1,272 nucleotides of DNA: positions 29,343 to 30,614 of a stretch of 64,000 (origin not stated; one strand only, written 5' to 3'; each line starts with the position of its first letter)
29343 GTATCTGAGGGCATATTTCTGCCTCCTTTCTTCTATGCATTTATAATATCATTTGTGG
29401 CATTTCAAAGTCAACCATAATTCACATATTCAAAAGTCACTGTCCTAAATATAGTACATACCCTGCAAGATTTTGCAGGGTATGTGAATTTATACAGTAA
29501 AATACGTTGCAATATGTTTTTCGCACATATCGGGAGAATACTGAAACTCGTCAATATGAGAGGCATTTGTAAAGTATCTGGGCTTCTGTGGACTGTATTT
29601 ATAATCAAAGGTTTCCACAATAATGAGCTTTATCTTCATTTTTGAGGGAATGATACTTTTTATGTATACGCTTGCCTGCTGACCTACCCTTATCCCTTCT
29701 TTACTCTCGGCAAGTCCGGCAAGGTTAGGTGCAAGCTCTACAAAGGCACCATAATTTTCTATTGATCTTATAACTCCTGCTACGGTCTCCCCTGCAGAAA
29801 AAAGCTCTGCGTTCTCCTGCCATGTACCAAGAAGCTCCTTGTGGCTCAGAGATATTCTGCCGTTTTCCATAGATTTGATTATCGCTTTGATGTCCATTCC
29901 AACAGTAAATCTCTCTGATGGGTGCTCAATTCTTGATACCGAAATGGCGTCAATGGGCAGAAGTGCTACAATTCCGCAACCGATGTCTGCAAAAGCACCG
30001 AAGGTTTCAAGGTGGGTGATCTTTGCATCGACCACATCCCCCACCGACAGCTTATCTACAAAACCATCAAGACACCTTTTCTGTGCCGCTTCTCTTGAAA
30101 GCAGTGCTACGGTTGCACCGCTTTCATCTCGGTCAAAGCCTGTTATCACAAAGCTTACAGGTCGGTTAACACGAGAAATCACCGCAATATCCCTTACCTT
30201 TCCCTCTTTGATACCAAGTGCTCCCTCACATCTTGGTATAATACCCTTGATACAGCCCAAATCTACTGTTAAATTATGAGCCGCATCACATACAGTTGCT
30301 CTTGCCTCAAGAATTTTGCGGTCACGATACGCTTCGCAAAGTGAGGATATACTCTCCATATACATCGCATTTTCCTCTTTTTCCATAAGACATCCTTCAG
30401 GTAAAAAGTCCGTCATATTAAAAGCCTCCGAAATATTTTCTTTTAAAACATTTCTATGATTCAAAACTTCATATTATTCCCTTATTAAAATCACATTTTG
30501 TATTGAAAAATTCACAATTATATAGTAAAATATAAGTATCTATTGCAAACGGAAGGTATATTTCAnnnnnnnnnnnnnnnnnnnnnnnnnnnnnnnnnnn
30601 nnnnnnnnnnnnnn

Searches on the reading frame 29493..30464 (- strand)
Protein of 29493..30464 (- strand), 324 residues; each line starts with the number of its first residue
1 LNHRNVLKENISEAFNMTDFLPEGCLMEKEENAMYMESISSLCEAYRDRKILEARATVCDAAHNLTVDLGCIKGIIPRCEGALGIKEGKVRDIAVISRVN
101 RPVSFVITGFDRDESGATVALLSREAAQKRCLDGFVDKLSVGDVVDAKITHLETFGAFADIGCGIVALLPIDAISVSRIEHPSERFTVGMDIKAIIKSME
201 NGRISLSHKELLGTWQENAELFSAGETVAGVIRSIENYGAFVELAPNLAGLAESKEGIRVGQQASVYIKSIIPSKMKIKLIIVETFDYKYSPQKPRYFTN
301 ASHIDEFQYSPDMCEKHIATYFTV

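Call 3: search_protein_families(library=pfam, proteins=[window:29493-30464:-], max_evalue=1)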
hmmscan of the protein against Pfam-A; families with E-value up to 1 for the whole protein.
window:29493-30464:- (324 aa): 3 families
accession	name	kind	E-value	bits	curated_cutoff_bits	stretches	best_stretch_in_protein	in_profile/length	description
PF00575.29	S1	-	2.7e-18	66.5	22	2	139-209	2-74/74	S1 RNA binding domain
PF23459.1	S1_RRP5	-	1.8e-08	35.2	27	1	142-202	4-64/72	RRP5 S1 domain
PF18255.9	SAM_DprA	-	0.15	12.6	26.2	1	89-106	34-51/62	DNA processing protein A sterile alpha motif domain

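Call 43: find_homologous_proteins(query=window:29493-30416:-, max_evalue=1e-60)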
Query window:29493-30416:- (308 aa): 7954 proteins with E <= 1e-60 among 8000 candidates; the best 120 are listed.
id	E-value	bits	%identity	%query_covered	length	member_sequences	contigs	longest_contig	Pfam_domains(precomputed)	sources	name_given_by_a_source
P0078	7.9e-200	680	99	100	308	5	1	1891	PF00575.30,PF23459.2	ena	-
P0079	8.9e-180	614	89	99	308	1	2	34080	PF00575.30,PF23459.2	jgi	-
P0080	5.4e-178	609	88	100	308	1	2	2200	PF00575.30,PF23459.2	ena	-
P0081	1.5e-176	604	88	100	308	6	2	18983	PF00575.30,PF23459.2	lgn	-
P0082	1.7e-176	604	89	99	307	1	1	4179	PF00575.30,PF23459.2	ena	-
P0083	8.0e-176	602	89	99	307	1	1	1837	PF00575.30,PF23459.2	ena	-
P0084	8.9e-176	601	86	99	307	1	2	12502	PF00575.30,PF23459.2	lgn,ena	-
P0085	1.8e-175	600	87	99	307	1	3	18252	PF00575.30,PF23459.2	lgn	-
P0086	2.2e-175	600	87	99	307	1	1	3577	PF00575.30,PF23459.2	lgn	-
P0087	6.7e-175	598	88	99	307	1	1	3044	PF00575.30,PF23459.2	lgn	-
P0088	2.6e-174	597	87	99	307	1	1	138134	PF00575.30,PF23459.2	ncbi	-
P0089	5.5e-173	592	87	99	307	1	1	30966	PF00575.30,PF23459.2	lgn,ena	-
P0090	3.5e-172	590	86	99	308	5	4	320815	PF00575.30,PF23459.2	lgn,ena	-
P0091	6.5e-172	589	86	99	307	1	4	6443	PF00575.30,PF23459.2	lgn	-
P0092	2.4e-170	584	84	99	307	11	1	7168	PF00575.30,PF23459.2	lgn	-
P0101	3.2e-166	570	83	100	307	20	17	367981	PF00575.30,PF23459.2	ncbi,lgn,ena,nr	ncbi:MAG: S1 RNA-binding domain-containing protein [Ruminococcus sp.]|nr:S1 RNA-binding domain-conta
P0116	3.0e-158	544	79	100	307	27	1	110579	PF00575.30,PF23459.2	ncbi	-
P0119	1.2e-157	542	77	99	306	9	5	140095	PF00575.30,PF23459.2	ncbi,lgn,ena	-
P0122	1.8e-157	541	76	99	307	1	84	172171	PF00575.30,PF23459.2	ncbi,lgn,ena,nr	ncbi:MAG: S1 RNA-binding domain-containing protein [Ruminococcus sp.]|nr:S1 RNA-binding domain-conta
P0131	6.9e-157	539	78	99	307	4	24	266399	PF00575.30,PF23459.2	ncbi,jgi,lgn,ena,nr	ncbi:MAG: S1 RNA-binding domain-containing protein [Ruminococcaceae bacterium]|nr:S1 RNA-binding dom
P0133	8.9e-157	539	76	99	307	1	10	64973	PF00575.30,PF23459.2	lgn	-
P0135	5.2e-156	536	77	99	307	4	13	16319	PF00575.30,PF23459.2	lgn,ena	-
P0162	6.8e-144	497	72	99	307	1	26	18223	PF00575.30,PF23459.2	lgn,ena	-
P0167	1.1e-143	496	72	100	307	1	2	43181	PF00575.30,PF23459.2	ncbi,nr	ncbi:MAG: S1 RNA-binding domain-containing protein [Clostridiales bacterium]|nr:S1 RNA-binding domai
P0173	1.7e-143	495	72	100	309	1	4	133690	PF00575.30,PF23459.2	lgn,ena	-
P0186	1.3e-142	492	73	99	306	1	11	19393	PF00575.30,PF23459.2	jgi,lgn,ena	jgi:small subunit ribosomal protein S1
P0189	1.6e-142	492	71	99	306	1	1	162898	PF00575.30,PF23459.2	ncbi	-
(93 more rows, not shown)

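Call 44: list_cluster_members(proteins=[P0122, P0131, P0162, P0133, P0135, P0186, P0116, P0119, P0101, P0090])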
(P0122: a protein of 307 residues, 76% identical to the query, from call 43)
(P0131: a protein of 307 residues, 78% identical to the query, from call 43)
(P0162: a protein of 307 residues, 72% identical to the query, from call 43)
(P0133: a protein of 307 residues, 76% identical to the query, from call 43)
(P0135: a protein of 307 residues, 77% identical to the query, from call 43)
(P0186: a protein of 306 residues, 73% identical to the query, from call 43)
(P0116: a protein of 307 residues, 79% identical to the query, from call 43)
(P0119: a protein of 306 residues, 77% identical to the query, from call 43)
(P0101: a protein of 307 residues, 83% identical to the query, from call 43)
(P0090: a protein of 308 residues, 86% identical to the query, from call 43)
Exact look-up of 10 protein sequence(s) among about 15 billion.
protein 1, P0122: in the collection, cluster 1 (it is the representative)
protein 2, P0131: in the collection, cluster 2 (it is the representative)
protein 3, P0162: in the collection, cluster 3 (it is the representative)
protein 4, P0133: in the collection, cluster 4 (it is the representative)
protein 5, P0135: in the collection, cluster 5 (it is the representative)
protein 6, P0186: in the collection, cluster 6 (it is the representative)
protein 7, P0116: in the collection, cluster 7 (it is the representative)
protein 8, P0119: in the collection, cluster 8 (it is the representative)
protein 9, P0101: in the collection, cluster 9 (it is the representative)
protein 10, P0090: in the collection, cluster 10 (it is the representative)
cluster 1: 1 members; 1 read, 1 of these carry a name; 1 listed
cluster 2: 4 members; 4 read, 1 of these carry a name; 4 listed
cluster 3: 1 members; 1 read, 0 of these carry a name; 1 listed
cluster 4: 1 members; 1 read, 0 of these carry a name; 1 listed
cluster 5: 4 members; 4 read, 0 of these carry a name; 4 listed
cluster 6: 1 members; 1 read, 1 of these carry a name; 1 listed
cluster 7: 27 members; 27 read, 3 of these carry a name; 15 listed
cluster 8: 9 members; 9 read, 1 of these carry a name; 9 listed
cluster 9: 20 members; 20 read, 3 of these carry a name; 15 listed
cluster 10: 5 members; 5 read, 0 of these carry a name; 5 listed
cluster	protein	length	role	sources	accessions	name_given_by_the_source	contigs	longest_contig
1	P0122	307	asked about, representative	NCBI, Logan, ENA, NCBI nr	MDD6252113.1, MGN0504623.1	MAG: S1 RNA-binding domain-containing protein [Ruminococcus sp.] | S1 RNA-binding domain-containing protein [Oscillospiraceae bacterium]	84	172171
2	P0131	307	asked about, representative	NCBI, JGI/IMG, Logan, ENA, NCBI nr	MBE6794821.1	MAG: S1 RNA-binding domain-containing protein [Ruminococcaceae bacterium] | S1 RNA-binding domain-containing protein [Oscillospiraceae bacterium]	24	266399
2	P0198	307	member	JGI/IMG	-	-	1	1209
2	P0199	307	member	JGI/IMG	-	-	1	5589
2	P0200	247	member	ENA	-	-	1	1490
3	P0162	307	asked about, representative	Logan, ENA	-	-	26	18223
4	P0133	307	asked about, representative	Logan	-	-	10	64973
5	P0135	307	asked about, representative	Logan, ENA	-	-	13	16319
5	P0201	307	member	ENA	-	-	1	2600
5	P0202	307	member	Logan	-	-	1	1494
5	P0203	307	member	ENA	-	-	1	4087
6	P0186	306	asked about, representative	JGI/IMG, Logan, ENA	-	small subunit ribosomal protein S1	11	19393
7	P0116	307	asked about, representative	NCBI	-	-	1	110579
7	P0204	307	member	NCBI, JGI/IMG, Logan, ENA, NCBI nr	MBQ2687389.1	MAG: 30S ribosomal protein S1 [Clostridia bacterium] | 30S ribosomal protein S1 [Clostridia bacterium]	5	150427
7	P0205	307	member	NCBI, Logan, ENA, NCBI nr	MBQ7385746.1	MAG: S1 RNA-binding domain-containing protein [Ruminococcus sp.] | S1 RNA-binding domain-containing protein [Ruminococcus sp.]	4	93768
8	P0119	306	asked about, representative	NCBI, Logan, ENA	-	-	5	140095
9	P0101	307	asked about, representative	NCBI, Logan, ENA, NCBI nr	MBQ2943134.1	MAG: S1 RNA-binding domain-containing protein [Ruminococcus sp.] | S1 RNA-binding domain-containing protein [Ruminococcus sp.]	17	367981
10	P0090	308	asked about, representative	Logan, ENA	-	-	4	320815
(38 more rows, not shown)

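Call 68: find_encoding_contigs(protein=P0189, flank=5000, max_places=1)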
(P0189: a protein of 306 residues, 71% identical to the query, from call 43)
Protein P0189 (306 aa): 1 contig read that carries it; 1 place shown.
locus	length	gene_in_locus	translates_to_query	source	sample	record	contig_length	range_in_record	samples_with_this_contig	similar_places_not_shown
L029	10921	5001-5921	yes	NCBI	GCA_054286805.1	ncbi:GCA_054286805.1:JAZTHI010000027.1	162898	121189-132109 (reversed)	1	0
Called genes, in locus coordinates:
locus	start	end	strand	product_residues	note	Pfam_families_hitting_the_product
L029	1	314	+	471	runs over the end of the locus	PF00005:ABC_tran, PF08402:TOBE_2 (weak)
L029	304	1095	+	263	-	PF00528:BPD_transp_1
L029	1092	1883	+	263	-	PF00528:BPD_transp_1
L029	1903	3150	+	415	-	PF02030:Lipoprotein_8 (weak), PF01547:SBP_bac_1, PF13416:SBP_bac_8, PF13531:SBP_bac_11, PF13343:SBP_bac_6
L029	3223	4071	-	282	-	PF12710:HAD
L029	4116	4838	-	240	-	PF00160:Pro_isomerase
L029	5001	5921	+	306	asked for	PF00575:S1, PF23459:S1_RRP5 (faint)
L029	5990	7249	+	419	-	PF02646:RmuC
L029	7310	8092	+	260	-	PF05263:DUF722 (faint), PF04542:Sigma70_r2, PF07638:Sigma70_ECF (faint), PF04539:Sigma70_r3, PF08281:Sigma70_r4_2 (weak), PF04545:Sigma70_r4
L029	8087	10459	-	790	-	-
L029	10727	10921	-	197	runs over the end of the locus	PF02417:Chromate_transp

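Call 69: find_encoding_contigs(protein=P0173, flank=5000, max_places=1)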
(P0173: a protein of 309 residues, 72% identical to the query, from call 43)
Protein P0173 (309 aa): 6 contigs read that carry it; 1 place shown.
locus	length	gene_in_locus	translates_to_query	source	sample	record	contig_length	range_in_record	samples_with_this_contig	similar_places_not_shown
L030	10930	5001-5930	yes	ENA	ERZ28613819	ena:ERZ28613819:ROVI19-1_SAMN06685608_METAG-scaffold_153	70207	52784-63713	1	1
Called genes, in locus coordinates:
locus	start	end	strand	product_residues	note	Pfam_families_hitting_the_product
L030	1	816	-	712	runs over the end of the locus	PF11992:TgpA_N, PF01841:Transglut_core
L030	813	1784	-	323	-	-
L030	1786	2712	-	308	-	PF00493:MCM (weak), PF20030:bpMoxR (weak), PF07728:AAA_5, PF07726:AAA_3, PF17863:AAA_lid_2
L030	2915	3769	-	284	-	PF12710:HAD (weak)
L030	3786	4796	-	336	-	PF00160:Pro_isomerase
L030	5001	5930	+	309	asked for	PF00575:S1, PF23459:S1_RRP5 (weak)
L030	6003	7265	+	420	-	PF02646:RmuC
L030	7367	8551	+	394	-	PF01545:Cation_efflux, PF16916:ZT_dimer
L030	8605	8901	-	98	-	PF08281:Sigma70_r4_2, PF04545:Sigma70_r4 (weak)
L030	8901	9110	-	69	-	-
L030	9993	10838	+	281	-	PF02645:DegV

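Call 70: find_encoding_contigs(protein=P0167, flank=5000, max_places=1)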
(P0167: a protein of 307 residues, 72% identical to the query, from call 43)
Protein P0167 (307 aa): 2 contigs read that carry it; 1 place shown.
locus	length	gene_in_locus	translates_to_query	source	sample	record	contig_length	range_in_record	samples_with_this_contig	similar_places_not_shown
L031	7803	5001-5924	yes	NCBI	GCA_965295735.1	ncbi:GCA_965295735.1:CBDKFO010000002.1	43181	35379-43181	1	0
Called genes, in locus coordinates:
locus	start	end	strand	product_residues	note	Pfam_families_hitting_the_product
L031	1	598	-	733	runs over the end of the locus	PF01841:Transglut_core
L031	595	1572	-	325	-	-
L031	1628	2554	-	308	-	PF07726:AAA_3, PF07728:AAA_5, PF17863:AAA_lid_2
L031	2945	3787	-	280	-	PF12710:HAD (weak)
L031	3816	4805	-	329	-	PF00160:Pro_isomerase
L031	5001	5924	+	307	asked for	PF00575:S1, PF23459:S1_RRP5 (faint)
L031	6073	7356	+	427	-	PF02646:RmuC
